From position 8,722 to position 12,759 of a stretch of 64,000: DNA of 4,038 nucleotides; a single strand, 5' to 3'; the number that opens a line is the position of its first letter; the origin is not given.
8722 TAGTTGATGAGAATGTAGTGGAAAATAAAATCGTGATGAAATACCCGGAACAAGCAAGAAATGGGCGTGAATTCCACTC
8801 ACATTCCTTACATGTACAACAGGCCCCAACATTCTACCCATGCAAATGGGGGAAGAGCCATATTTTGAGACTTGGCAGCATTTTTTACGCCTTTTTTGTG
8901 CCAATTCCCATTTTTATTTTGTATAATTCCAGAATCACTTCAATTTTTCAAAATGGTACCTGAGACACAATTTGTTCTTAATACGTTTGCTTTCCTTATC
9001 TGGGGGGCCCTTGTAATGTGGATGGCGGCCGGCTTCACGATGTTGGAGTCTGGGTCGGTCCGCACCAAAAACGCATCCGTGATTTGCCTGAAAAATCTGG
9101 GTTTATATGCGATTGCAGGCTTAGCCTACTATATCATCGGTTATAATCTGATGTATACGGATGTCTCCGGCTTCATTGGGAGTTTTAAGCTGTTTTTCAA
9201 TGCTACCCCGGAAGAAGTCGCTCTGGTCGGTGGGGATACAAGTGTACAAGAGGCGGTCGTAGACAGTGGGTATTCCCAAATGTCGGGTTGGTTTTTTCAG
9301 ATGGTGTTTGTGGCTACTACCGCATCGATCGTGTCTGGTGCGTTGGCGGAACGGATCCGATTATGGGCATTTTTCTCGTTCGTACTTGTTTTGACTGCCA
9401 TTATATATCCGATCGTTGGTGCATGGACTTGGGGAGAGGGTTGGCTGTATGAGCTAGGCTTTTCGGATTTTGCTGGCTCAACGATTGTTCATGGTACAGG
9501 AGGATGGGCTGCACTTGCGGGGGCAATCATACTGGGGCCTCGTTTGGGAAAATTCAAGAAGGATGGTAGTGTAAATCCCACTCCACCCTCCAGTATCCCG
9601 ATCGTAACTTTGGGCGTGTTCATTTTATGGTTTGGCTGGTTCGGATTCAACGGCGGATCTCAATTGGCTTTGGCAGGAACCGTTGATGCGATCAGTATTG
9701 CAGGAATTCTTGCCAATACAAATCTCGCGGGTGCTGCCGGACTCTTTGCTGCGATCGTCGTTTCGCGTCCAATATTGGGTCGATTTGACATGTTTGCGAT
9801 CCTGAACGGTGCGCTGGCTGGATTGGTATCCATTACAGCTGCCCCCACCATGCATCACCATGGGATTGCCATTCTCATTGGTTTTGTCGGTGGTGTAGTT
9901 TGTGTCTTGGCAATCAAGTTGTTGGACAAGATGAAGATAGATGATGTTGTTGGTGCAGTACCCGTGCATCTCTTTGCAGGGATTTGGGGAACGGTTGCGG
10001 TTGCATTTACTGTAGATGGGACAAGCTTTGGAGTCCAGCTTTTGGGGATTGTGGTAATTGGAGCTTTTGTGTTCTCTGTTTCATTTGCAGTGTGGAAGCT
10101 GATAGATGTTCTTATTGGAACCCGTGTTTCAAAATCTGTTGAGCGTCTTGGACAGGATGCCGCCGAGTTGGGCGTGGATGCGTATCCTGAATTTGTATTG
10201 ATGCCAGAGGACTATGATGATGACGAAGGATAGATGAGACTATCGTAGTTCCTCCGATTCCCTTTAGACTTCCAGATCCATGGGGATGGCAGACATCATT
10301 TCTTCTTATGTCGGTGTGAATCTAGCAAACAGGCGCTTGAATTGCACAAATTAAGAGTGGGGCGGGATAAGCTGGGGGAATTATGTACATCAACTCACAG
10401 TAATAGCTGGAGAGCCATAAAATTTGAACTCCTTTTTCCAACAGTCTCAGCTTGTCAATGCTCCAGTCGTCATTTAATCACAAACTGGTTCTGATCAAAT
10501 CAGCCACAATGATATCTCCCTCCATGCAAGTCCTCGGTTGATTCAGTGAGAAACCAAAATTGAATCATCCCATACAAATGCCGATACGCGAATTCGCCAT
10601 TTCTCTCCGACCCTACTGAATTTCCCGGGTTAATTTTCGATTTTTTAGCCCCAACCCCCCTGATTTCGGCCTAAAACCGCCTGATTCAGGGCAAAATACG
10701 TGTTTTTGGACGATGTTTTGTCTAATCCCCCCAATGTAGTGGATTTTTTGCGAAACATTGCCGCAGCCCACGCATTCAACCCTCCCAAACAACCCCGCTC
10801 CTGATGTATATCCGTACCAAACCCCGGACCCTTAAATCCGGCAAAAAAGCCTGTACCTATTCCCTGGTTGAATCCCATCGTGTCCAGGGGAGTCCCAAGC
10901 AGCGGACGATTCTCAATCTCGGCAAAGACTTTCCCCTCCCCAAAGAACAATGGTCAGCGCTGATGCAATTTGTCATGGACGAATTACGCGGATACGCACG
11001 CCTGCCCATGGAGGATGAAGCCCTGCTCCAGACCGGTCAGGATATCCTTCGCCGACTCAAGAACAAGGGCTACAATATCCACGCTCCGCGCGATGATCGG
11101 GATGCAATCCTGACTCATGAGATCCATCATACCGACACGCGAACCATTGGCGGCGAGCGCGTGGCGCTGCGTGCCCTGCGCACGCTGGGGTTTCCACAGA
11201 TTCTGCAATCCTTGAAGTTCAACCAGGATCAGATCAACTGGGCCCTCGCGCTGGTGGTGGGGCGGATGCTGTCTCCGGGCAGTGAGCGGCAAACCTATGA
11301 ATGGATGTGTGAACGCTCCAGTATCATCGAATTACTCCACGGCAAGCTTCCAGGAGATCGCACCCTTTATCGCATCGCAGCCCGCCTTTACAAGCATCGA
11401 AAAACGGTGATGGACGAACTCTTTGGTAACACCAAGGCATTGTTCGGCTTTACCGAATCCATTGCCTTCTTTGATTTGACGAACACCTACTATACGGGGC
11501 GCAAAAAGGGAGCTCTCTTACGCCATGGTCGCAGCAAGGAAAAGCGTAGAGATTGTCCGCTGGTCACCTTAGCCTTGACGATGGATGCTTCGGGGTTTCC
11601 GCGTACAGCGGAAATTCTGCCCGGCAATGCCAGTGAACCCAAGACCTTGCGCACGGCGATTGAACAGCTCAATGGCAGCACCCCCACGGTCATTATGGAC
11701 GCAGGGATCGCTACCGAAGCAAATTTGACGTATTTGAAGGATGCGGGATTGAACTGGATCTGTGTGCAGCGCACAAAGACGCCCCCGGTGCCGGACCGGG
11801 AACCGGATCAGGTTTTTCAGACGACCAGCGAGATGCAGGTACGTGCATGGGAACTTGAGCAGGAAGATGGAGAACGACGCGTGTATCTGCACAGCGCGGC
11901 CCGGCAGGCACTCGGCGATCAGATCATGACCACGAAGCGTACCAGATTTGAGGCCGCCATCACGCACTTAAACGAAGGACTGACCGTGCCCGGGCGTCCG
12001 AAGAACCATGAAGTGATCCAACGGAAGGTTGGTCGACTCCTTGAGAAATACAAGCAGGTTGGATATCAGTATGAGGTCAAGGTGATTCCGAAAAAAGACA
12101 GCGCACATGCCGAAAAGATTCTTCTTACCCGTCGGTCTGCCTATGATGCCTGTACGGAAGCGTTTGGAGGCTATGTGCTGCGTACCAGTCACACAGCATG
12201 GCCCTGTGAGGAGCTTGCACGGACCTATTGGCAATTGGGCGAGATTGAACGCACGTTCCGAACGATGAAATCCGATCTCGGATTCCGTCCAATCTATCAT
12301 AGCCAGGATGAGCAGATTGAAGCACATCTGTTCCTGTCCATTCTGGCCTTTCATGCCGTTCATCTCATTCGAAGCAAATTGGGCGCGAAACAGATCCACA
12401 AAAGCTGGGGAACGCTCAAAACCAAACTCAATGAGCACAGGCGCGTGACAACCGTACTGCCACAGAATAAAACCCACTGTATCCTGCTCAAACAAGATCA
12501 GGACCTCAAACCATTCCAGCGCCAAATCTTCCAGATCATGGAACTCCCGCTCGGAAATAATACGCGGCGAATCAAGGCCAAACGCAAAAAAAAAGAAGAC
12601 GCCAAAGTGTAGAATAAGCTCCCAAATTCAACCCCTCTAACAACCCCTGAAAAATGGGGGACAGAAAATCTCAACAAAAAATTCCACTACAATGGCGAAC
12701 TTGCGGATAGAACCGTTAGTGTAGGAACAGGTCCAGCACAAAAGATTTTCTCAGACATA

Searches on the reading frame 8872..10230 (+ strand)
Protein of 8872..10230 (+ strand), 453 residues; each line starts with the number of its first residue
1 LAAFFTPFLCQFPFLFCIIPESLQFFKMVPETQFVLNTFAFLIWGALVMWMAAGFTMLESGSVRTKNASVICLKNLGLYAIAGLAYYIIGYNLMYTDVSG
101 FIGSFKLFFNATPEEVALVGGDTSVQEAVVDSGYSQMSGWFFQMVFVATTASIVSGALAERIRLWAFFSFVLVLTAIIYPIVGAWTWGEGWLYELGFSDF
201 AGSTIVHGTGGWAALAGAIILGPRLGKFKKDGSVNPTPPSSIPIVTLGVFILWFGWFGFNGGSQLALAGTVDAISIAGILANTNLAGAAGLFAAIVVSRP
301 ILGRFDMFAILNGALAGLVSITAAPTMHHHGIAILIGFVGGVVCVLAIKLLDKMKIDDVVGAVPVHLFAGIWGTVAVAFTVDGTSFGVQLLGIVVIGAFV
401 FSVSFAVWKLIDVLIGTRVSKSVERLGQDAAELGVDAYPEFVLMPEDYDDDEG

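Call 79: search_protein_families(library=ncbifam, proteins=[window:8872-10230:+], max_evalue=1e-10)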
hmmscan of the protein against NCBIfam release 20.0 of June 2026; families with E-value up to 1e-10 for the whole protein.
window:8872-10230:+ (453 aa): 3 families
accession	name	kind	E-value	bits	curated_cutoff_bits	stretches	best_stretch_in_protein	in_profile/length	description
TIGR03644.1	marine_trans_1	hypoth_equivalog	6.5e-160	532.3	514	1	34-441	1-404/404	probable ammonium transporter, marine subtype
TIGR00836.1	amt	subfamily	2.2e-100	336.4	343.3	1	41-438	5-406/406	ammonium transporter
NF007947.0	PRK10666.1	equivalog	3.1e-39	135.1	657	1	41-438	35-426/428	ammonium transporter AmtB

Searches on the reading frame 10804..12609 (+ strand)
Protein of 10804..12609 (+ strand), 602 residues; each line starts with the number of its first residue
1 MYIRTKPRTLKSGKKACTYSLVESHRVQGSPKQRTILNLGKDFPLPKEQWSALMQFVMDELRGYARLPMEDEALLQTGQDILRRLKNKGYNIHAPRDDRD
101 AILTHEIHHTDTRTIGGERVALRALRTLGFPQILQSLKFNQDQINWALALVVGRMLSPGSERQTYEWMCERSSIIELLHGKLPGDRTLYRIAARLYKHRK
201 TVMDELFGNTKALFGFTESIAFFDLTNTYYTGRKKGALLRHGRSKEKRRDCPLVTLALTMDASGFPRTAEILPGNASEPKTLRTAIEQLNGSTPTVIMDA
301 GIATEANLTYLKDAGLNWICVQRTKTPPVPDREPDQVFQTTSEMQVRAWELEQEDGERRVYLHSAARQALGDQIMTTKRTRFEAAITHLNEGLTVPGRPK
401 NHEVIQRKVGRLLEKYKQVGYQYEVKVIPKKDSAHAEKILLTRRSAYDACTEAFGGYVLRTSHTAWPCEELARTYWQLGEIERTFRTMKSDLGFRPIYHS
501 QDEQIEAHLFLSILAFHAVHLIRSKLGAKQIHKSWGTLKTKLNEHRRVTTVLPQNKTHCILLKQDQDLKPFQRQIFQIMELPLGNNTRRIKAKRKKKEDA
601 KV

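Call 9: search_protein_families(library=pfam, proteins=[window:10804-12609:+], max_evalue=0.01)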
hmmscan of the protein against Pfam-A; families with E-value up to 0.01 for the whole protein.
window:10804-12609:+ (602 aa): 1 family
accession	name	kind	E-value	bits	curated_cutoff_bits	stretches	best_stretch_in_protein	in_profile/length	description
PF01609.27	DDE_Tnp_1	-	1.2e-11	45.2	23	1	246-515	28-197/200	Transposase DDE domain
